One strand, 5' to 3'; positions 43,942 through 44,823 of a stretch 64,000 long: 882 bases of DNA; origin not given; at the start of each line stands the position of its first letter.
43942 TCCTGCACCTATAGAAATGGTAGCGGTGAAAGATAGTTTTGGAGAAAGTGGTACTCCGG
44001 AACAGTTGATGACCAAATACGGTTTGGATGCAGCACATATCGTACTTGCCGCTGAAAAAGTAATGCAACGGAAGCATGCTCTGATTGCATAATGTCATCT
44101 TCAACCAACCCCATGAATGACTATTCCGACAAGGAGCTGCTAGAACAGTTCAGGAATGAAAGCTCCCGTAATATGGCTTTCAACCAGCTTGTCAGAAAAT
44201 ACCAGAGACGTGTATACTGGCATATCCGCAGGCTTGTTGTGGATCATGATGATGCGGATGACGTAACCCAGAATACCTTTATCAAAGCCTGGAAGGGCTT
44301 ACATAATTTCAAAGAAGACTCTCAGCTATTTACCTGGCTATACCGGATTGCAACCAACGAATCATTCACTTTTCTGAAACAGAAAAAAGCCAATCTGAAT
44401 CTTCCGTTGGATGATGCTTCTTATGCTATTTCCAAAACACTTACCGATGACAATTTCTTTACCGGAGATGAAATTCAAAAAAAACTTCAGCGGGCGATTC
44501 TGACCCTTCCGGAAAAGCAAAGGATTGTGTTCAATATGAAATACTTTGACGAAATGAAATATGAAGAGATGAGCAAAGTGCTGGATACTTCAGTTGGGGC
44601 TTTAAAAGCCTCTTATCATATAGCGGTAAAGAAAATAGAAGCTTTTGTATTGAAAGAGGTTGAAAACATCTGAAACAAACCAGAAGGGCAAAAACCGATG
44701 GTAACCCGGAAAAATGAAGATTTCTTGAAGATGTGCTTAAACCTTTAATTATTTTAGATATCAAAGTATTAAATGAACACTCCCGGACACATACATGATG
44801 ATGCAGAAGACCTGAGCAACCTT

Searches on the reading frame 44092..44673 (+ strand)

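Call 3: search_protein_families(library=pfam, proteins=[window:44092-44673:+], max_evalue=0.01)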
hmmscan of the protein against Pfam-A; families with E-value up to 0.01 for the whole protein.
window:44092-44673:+ (193 aa): 3 families
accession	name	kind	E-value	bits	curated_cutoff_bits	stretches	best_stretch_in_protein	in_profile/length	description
PF04542.20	Sigma70_r2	-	4e-16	59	24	1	33-99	1-69/71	Sigma-70 region 2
PF08281.18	Sigma70_r4_2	-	2.4e-13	50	25.7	1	131-182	3-54/54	Sigma-70, region 4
PF04545.22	Sigma70_r4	-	0.0004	20.3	24.1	1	135-182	1-48/50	Sigma-70, region 4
